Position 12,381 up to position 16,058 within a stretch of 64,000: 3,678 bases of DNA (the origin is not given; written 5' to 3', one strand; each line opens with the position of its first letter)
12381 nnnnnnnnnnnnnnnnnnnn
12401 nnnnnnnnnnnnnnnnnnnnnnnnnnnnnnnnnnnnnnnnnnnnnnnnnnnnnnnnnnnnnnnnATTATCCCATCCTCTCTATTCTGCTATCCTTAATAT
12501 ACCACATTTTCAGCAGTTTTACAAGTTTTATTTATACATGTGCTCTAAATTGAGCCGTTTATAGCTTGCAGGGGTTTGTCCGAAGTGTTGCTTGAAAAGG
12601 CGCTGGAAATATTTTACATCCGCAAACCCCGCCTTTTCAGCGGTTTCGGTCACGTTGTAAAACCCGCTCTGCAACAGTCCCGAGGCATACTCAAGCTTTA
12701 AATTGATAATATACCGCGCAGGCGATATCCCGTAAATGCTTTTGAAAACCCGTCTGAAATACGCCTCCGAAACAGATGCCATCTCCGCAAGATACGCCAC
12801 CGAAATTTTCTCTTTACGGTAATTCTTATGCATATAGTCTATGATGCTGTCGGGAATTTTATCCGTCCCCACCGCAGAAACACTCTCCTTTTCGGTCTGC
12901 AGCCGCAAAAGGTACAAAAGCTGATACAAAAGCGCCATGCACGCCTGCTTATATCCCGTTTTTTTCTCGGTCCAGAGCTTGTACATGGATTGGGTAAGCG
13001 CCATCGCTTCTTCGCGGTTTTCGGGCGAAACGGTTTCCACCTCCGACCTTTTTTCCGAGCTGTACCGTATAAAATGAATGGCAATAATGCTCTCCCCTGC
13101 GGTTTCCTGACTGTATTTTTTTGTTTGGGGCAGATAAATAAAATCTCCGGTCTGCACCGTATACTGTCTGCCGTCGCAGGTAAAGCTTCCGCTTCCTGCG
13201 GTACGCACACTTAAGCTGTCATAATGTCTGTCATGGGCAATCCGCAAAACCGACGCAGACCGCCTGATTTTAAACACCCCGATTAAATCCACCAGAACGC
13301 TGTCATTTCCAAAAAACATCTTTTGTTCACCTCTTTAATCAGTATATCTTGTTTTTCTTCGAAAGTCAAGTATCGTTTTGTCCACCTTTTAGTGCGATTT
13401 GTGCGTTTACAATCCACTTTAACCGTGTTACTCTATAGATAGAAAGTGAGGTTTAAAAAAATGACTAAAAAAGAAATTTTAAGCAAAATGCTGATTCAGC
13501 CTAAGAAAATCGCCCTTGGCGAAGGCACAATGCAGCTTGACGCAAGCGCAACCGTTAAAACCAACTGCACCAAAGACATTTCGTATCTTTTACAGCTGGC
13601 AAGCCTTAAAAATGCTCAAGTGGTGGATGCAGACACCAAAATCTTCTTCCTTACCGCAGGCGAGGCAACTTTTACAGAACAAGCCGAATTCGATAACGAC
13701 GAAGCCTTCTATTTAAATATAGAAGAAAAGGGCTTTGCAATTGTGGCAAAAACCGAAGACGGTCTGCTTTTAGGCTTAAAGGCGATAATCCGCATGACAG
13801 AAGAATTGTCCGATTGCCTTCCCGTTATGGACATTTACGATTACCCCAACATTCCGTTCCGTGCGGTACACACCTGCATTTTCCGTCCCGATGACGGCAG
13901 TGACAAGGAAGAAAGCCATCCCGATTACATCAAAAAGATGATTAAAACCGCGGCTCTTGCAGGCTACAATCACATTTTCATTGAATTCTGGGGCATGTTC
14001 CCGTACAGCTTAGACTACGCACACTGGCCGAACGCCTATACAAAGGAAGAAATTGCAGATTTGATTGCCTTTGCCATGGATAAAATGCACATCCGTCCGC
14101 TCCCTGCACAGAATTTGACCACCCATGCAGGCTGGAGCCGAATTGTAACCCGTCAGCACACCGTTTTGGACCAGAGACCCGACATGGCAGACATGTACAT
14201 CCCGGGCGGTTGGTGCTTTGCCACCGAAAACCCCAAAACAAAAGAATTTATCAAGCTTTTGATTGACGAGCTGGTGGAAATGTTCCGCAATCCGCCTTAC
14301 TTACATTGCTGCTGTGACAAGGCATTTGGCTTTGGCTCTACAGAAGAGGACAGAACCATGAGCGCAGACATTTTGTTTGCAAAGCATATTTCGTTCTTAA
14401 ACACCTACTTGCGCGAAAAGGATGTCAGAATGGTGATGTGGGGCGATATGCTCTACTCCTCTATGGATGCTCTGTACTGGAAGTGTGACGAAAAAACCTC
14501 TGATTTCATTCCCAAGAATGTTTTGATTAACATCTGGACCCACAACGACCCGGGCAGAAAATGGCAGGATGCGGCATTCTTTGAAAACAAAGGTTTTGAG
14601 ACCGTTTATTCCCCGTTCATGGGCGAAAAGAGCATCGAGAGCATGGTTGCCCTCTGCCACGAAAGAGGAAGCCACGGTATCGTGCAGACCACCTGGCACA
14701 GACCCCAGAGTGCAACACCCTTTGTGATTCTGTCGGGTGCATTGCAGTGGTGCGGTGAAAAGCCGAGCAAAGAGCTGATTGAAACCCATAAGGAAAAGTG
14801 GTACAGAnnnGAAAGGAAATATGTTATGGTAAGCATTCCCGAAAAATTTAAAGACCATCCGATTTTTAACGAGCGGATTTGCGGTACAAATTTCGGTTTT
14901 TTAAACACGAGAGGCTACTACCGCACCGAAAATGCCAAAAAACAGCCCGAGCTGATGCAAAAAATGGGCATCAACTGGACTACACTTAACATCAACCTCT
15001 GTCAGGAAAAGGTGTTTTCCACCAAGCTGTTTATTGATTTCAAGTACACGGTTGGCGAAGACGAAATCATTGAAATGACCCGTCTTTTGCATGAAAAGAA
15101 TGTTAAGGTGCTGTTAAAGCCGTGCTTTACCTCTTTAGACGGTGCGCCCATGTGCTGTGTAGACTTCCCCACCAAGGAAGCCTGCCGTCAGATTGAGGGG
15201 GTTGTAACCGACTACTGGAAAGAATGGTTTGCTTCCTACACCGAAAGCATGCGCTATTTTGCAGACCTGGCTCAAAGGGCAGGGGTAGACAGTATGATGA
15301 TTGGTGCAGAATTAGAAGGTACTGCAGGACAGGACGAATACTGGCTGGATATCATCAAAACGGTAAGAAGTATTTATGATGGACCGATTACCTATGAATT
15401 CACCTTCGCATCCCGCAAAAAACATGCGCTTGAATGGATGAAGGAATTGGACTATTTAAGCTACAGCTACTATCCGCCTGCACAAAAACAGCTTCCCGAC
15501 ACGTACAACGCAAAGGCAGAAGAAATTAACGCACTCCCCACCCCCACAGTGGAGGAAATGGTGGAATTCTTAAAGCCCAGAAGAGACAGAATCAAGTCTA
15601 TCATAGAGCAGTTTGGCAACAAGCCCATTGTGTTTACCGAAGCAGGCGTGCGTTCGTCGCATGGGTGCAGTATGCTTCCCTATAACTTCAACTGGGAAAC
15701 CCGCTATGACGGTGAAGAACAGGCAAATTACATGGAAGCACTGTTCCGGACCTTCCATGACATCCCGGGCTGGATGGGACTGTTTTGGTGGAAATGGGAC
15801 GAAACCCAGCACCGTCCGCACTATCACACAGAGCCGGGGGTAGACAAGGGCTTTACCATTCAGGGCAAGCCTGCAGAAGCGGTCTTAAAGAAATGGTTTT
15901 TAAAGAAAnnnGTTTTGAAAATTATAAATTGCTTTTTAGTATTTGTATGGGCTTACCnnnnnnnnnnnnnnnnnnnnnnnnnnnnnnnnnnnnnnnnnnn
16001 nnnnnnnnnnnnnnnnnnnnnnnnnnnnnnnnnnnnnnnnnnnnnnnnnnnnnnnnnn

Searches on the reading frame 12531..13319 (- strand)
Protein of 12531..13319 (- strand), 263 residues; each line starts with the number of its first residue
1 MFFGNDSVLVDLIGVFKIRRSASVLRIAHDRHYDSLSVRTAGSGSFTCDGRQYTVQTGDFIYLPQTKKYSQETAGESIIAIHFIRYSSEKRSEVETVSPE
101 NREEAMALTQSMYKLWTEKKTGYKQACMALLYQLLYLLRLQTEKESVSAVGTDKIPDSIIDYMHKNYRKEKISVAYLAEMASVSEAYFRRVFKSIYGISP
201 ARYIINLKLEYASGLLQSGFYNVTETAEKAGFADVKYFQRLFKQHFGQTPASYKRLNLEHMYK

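Call 9: search_protein_families(library=pfam, proteins=[window:12531-13319:-], max_evalue=0.001)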
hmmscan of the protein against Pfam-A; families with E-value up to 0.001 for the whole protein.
window:12531-13319:- (263 aa): 3 families
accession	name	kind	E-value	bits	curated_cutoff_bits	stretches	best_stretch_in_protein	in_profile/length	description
PF12833.13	HTH_18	-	4.6e-20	72.1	33.6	1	177-255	1-79/80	Helix-turn-helix domain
PF00165.29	HTH_AraC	-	2.4e-16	59.9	26.6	2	170-204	7-41/42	Bacterial regulatory helix-turn-helix proteins, AraC family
PF02311.25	AraC_binding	-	6.4e-05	23.1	21.1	1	37-135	27-135/135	AraC-like ligand binding domain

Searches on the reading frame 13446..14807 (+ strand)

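Call 9: search_protein_families(library=pfam, proteins=[window:13446-14807:+], max_evalue=0.001)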
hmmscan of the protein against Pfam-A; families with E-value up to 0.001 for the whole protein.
window:13446-14807:+ (454 aa): 2 families
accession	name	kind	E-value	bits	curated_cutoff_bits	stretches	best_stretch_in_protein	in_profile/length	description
PF00728.28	Glyco_hydro_20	-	1.3e-09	38.3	22.3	1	196-390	73-261/348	Glycosyl hydrolase family 20, catalytic domain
PF02838.20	Glyco_hydro_20b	-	0.00011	23.4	26.1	1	18-133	7-124/124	Glycosyl hydrolase family 20, domain 2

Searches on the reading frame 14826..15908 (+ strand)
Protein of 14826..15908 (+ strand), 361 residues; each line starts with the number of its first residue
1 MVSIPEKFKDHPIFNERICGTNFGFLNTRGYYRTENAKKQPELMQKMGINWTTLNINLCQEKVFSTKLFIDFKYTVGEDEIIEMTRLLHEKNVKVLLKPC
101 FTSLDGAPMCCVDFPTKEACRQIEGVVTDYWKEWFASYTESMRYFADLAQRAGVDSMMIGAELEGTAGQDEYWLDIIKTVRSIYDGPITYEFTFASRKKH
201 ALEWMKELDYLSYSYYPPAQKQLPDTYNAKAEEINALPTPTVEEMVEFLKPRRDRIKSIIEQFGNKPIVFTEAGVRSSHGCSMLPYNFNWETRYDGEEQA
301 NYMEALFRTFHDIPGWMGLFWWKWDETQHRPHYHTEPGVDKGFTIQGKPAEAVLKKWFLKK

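Call 9: search_protein_families(library=pfam, proteins=[window:14826-15908:+], max_evalue=0.001)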
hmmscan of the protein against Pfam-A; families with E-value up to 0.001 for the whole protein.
window:14826-15908:+ (361 aa): 1 family
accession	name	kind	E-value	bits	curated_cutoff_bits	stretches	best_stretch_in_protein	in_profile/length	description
PF22612.2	GH113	-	4.2e-67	227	27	1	22-348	2-289/289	Glycoside Hydrolase Family 113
